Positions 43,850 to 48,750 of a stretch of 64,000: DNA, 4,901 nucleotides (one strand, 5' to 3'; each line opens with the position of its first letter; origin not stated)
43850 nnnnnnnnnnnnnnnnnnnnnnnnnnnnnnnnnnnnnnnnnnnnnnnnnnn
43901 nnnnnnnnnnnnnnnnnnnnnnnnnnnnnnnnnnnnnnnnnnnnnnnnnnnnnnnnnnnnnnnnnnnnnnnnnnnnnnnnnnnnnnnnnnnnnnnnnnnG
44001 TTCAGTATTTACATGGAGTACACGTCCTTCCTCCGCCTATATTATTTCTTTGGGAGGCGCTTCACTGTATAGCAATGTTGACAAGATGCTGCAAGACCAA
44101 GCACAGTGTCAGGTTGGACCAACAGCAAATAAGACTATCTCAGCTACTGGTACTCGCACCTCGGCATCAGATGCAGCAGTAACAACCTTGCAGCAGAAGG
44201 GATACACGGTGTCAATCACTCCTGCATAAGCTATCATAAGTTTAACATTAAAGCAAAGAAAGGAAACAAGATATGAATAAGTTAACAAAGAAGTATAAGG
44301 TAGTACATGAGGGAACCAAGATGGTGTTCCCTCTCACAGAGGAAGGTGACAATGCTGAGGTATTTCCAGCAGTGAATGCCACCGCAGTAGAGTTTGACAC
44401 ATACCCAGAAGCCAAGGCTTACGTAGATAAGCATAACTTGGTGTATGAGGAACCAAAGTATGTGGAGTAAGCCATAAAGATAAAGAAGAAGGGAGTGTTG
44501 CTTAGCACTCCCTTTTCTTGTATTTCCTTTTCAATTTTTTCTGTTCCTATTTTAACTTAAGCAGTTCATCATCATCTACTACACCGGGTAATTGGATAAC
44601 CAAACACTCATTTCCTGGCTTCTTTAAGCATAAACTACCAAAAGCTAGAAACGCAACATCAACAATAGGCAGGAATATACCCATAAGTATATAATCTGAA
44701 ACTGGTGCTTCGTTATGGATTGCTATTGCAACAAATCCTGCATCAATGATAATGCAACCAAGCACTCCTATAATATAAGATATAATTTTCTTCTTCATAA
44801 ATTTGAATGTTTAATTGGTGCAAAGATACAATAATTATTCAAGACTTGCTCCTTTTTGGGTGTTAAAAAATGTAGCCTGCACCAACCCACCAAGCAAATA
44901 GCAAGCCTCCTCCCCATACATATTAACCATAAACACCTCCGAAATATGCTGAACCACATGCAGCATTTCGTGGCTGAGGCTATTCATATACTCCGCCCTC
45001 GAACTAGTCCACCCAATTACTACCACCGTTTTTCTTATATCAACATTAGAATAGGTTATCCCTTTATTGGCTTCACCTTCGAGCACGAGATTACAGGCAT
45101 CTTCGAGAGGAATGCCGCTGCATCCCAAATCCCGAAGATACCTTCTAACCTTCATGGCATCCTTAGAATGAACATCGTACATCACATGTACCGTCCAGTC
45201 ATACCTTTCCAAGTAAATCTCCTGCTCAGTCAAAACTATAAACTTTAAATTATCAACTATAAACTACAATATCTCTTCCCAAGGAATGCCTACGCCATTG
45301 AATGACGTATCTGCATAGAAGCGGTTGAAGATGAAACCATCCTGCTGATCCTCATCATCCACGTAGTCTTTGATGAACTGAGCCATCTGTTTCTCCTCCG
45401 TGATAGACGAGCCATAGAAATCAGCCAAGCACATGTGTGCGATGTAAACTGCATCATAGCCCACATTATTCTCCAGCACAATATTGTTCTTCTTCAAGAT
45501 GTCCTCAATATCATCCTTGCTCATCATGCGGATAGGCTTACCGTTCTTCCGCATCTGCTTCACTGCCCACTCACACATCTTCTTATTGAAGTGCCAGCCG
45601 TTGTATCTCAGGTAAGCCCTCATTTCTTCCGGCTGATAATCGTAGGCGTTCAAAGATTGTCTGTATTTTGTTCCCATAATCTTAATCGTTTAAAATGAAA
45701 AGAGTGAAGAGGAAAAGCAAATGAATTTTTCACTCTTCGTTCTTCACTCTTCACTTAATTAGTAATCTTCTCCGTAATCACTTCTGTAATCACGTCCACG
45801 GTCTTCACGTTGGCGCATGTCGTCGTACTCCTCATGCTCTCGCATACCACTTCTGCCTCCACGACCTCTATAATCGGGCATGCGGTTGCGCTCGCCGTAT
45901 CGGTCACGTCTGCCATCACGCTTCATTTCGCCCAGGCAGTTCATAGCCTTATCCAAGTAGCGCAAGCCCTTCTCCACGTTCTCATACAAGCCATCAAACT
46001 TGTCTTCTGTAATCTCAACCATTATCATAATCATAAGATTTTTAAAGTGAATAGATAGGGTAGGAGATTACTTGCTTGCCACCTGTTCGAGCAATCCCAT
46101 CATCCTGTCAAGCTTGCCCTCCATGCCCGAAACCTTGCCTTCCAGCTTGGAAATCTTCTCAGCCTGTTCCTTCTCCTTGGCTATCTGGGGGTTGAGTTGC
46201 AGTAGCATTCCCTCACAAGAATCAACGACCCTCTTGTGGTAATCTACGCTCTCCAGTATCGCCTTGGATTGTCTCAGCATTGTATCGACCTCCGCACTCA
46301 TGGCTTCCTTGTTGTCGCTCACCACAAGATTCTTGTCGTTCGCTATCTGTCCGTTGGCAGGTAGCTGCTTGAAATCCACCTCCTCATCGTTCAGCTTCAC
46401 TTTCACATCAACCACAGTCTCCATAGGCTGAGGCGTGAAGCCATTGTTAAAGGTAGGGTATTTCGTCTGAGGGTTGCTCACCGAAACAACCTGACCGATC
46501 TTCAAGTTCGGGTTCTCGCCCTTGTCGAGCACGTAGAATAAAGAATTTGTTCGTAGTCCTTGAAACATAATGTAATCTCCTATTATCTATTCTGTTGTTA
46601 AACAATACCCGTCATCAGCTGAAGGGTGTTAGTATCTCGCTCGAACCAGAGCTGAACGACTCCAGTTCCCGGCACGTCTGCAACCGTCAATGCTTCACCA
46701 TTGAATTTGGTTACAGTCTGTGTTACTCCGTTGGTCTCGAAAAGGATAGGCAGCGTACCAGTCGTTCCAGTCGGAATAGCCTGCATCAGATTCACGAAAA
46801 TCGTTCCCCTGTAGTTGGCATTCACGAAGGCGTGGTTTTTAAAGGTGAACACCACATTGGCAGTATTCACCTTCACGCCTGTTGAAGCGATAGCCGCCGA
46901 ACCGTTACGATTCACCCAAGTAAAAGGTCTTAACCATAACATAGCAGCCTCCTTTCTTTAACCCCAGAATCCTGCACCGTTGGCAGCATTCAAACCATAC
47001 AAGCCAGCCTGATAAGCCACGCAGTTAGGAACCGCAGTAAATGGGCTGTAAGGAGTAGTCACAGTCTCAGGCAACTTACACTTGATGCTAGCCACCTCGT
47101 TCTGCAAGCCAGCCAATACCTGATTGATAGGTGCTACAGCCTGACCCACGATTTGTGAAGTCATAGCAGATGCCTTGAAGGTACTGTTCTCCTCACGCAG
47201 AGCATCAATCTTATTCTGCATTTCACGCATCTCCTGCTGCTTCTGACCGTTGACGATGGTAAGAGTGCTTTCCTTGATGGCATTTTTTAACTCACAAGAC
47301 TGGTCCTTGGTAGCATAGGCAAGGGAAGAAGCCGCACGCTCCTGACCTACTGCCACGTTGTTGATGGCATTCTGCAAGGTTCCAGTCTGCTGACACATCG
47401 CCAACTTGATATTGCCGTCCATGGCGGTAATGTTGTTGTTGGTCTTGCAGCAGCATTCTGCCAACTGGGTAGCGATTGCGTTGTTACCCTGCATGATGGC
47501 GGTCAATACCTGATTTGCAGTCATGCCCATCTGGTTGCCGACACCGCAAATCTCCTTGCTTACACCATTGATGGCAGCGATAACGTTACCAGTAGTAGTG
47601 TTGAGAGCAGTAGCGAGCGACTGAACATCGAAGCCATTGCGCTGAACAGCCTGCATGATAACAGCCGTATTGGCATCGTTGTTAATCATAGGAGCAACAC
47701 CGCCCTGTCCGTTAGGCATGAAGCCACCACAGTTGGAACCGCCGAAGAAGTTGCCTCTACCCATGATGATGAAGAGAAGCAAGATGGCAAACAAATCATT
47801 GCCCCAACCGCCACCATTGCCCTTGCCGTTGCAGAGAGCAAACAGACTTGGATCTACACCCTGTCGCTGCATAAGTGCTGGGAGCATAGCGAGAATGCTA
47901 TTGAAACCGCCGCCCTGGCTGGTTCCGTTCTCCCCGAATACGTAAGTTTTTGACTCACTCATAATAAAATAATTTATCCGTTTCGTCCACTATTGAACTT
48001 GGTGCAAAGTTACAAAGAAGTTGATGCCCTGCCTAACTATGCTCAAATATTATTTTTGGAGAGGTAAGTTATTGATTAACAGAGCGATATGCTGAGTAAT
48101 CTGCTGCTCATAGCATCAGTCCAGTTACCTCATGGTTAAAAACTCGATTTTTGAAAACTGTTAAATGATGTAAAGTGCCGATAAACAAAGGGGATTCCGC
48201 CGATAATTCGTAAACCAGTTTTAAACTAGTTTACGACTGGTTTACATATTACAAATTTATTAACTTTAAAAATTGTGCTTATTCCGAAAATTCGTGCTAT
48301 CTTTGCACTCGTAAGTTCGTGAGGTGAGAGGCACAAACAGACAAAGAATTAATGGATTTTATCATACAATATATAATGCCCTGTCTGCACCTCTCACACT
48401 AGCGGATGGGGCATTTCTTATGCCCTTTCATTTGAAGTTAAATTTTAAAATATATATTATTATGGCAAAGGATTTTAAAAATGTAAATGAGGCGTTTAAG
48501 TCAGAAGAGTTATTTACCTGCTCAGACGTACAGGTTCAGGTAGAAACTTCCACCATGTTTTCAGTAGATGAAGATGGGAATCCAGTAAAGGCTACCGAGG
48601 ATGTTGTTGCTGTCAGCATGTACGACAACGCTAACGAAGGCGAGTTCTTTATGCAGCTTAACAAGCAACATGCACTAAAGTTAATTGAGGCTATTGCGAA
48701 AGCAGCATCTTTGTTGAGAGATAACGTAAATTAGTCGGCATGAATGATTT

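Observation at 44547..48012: Minus-strand accessory island of seven unknown genes between the fibre genes and the Rha region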

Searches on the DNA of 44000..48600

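Call 100: search_rna_families(source=window, start=44000, end=48600, threshold=evalue, max_evalue=1)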
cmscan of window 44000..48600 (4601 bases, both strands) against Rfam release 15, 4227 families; matches with E-value up to 1: 3.
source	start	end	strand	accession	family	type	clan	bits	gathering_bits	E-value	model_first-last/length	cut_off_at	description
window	44471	44537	+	RF04060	mir-703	Gene; miRNA;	-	24.1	88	0.22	1-67/67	no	mir-703 microRNA precursor family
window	45679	45764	-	RF04164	MIR1507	Gene; miRNA;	-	20.5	73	0.42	1-107/107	no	MIR1507 microRNA precursor family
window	47453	47554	-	RF02509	PYLIS_2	Cis-reg;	-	19.3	36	0.41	1-100/100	no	Pyrrolysine insertion sequence mtbB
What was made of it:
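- Tried and rejected: Rfam: nothing (call 100).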

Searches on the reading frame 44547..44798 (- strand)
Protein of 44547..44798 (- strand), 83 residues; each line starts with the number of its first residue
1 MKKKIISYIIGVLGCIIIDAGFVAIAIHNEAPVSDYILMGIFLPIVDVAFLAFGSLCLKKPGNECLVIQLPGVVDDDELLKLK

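Call 5: search_protein_families(library=phrogs, proteins=[window:44547-44798:-], max_evalue=0.1)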
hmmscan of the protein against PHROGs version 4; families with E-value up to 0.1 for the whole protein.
window:44547-44798:- (83 aa): 0 families

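Call 6: search_protein_families(library=pfam, proteins=[window:44547-44798:-], max_evalue=0.1)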
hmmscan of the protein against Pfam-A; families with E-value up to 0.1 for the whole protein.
window:44547-44798:- (83 aa): 2 families
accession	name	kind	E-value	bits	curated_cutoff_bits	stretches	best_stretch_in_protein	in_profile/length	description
PF21760.3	SecD_1st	-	0.042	13.7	27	1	60-81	24-45/60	Protein translocase subunit SecDF, P1 domain, N-terminal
PF20664.2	DUF6814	-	0.091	13.4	25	0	17-59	23-66/71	Family of unknown function (DUF6814)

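Call 7: search_protein_families(library=padloc, proteins=[window:44547-44798:-], max_evalue=0.1)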
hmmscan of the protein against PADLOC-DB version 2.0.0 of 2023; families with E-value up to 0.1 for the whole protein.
window:44547-44798:- (83 aa): 0 families

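Call 63: search_protein_families(library=ncbifam, proteins=[window:44547-44798:-], max_evalue=0.1)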
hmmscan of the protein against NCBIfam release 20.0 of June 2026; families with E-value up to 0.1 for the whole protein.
window:44547-44798:- (83 aa): 0 families
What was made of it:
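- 44547..44798 (-): G, an 83-aa peptide with two predicted TM segments. It is variable cargo, not part of the cassette. No family hit (calls 5-7, 63).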

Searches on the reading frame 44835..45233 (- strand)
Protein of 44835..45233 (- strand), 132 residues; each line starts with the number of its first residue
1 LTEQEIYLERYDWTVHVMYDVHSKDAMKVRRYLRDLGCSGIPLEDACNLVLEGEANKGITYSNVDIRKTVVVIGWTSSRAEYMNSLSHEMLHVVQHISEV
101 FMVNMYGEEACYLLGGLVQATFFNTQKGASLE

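Call 5: search_protein_families(library=phrogs, proteins=[window:44835-45233:-], max_evalue=0.1)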
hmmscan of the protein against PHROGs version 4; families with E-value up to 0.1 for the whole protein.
window:44835-45233:- (132 aa): 2 families
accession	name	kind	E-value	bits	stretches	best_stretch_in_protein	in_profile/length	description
phrog_1365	-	unknown function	2.5e-05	25.2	1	57-122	48-113/127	-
phrog_10499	-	unknown function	0.0078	17.5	1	76-98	72-94/149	-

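Call 6: search_protein_families(library=pfam, proteins=[window:44835-45233:-], max_evalue=0.1)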
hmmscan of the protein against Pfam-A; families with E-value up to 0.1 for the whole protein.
window:44835-45233:- (132 aa): 0 families

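Call 7: search_protein_families(library=padloc, proteins=[window:44835-45233:-], max_evalue=0.1)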
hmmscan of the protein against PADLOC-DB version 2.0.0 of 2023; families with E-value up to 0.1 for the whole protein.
window:44835-45233:- (132 aa): 0 families

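Call 34: search_solved_structures(query=A1, max_evalue=10, show_alignments=2)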
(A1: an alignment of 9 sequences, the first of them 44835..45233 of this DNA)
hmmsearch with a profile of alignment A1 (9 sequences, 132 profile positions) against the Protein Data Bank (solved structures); distinct sequences matched with E-value up to 10: 14.
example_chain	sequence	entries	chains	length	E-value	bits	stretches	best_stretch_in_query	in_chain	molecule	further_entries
1def_A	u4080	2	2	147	0.02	18.1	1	16-89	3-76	PEPTIDE DEFORMYLASE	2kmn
8ofe_A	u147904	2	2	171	0.02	18.1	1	15-89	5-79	Peptide deformylase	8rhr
3k6l_A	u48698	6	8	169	0.022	18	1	16-89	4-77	Peptide deformylase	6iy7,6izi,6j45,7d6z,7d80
2def_A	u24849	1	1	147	0.023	17.9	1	18-89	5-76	PEPTIDE DEFORMYLASE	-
1dff_A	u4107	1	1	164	0.023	17.9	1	16-89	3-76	PEPTIDE DEFORMYLASE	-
1bs4_A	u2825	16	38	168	0.024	17.8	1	16-89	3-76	PROTEIN (PEPTIDE DEFORMYLASE) | POLYPEPTIDE DEFORMYLASE | PEPTIDE DEFORMYLASE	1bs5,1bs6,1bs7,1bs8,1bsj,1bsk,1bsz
2w3t_A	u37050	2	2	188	0.025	17.8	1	16-89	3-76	PEPTIDE DEFORMYLASE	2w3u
5j46_A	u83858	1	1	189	0.074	16.2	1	18-84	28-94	Peptide deformylase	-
3jck_B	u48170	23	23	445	0.12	15.6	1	51-102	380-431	26S proteasome regulatory subunit RPN5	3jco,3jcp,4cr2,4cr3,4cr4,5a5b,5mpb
6fvt_P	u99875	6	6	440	0.13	15.4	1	50-101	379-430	26S proteasome regulatory subunit RPN5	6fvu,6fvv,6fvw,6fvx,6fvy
4al2_A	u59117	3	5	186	0.28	14.4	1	16-89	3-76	PEPTIDE DEFORMYLASE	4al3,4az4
6vyf_A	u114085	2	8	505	0.46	13.7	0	81-117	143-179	Phosphotransferase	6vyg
1ja9_A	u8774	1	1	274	0.76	13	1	6-45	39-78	1,3,6,8-tetrahydroxynaphthalene reductase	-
7zzi_A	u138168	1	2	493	0.86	12.8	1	81-123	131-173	Phosphotransferase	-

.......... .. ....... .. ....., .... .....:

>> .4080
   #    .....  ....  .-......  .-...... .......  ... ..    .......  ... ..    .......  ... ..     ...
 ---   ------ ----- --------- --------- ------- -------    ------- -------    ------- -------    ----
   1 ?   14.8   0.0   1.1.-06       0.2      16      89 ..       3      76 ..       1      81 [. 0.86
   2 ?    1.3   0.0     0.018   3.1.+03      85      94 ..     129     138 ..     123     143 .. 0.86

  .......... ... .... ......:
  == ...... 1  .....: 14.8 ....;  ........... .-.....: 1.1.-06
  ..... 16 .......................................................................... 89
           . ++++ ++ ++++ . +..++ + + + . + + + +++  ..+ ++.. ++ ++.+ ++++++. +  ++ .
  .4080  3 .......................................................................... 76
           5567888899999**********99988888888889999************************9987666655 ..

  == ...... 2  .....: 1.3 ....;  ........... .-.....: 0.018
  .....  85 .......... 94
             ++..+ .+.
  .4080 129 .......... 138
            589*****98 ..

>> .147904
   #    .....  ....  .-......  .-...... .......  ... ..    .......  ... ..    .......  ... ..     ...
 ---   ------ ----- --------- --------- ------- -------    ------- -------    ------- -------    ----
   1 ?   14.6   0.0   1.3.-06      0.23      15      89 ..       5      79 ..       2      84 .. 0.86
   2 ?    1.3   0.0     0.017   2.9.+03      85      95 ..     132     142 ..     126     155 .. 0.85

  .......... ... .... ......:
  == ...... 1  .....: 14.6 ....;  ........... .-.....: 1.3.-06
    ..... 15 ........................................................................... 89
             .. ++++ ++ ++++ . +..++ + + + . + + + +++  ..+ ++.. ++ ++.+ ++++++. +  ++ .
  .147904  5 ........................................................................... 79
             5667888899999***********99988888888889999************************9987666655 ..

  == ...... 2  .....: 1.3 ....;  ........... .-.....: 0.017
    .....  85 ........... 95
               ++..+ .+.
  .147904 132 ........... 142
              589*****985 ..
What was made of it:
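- On Zincin metallopeptidase (gluzincin-like, MPTase of polyvalent proteins): No PDB match (call 34).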

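Call 62: search_protein_families(library=pfam, alignment_id=A1, max_evalue=1)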
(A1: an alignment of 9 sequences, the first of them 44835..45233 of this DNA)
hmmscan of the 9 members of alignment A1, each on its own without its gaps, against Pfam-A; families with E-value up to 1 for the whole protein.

A. member 1, window:44835-45233:- (132 aa): 0 families

B. families by the number of members that match (of 9 scanned): 12 families
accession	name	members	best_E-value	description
PF13049.11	DUF3910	1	0.0085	Protein of unknown function (DUF3910)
PF13685.12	Fe-ADH_2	1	0.013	Iron-containing alcohol dehydrogenase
PF13582.12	Reprolysin_3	1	0.016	Metallo-peptidase family M12B Reprolysin-like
PF14112.11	DUF4284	1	0.034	Immunity protein 22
PF05991.17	NYN_YacP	1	0.034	YacP-like NYN domain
PF18958.6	DUF5700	1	0.078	Putative zinc dependent peptidase (DUF5700)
PF14183.11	YwpF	1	0.13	YwpF-like protein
PF16487.10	ArgoMid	1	0.15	Mid domain of argonaute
PF20573.4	DUF6782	1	0.15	Putative metallopeptidase family (DUF6782)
PF19133.5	DUF5816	1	0.19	Family of unknown function (DUF5816)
PF08771.16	FRB_dom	1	0.21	FKBP12-rapamycin binding domain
PF10263.15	SprT-like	1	0.37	SprT-like family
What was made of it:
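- On Zincin metallopeptidase (gluzincin-like, MPTase of polyvalent proteins): No Pfam family matches with E below 0.008, and each weak hit is to one member only (call 62).
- Closest known: Zincin metallopeptidases of polyvalent proteins. Different: No Pfam or PDB profile match (calls 34, 62).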

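Call 63: search_protein_families(library=ncbifam, proteins=[window:44835-45233:-], max_evalue=0.1)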
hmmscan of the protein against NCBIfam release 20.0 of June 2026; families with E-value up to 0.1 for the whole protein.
window:44835-45233:- (132 aa): 0 families

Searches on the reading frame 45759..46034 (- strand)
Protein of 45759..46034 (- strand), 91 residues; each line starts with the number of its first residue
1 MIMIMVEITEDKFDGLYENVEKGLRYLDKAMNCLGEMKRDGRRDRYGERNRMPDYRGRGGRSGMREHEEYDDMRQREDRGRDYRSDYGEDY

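Call 5: search_protein_families(library=phrogs, proteins=[window:45759-46034:-], max_evalue=0.1)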
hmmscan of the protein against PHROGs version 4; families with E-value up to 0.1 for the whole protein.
window:45759-46034:- (91 aa): 0 families

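Call 6: search_protein_families(library=pfam, proteins=[window:45759-46034:-], max_evalue=0.1)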
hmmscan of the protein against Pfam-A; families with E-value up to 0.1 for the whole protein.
window:45759-46034:- (91 aa): 0 families

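Call 7: search_protein_families(library=padloc, proteins=[window:45759-46034:-], max_evalue=0.1)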
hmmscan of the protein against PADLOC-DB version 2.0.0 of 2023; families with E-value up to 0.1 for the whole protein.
window:45759-46034:- (91 aa): 0 families

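Call 63: search_protein_families(library=ncbifam, proteins=[window:45759-46034:-], max_evalue=0.1)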
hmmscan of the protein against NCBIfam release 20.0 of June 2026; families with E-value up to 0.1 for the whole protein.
window:45759-46034:- (91 aa): 1 family
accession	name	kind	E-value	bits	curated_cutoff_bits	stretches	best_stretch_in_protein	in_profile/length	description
NF041791.1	anti-phage_ZorE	equivalog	0.099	11.5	600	1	8-53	71-116/358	type II Zorya anti-phage system protein ZorE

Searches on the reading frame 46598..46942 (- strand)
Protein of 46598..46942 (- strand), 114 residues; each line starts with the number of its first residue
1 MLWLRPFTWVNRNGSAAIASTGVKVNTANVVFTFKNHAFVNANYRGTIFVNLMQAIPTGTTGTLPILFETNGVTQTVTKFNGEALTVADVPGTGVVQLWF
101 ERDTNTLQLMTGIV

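Call 5: search_protein_families(library=phrogs, proteins=[window:46598-46942:-], max_evalue=0.1)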
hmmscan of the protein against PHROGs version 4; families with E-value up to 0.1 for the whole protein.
window:46598-46942:- (114 aa): 1 family
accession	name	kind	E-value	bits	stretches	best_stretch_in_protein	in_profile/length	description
phrog_31654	-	unknown function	8.1e-24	85.1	1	10-112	16-118/141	-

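Call 6: search_protein_families(library=pfam, proteins=[window:46598-46942:-], max_evalue=0.1)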
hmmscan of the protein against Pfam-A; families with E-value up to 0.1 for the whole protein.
window:46598-46942:- (114 aa): 0 families

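Call 7: search_protein_families(library=padloc, proteins=[window:46598-46942:-], max_evalue=0.1)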
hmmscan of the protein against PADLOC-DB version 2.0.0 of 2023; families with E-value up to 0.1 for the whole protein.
window:46598-46942:- (114 aa): 0 families

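Call 61: search_solved_structures(query=A6, max_evalue=10)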
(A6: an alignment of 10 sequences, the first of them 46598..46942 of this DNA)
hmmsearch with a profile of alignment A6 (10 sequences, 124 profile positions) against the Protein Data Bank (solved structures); distinct sequences matched with E-value up to 10: 3.
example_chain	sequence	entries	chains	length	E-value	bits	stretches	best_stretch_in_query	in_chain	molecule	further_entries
4xfu_A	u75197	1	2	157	0.35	14.3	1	43-89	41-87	Interleukin-18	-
2l04_A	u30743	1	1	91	0.82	13.1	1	52-100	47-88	Major tail protein V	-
4xft_A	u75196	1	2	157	1.6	12.2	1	43-89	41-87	Interleukin-18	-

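Call 63: search_protein_families(library=ncbifam, proteins=[window:46598-46942:-], max_evalue=0.1)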
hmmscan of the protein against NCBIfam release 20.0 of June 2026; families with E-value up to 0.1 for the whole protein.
window:46598-46942:- (114 aa): 0 families
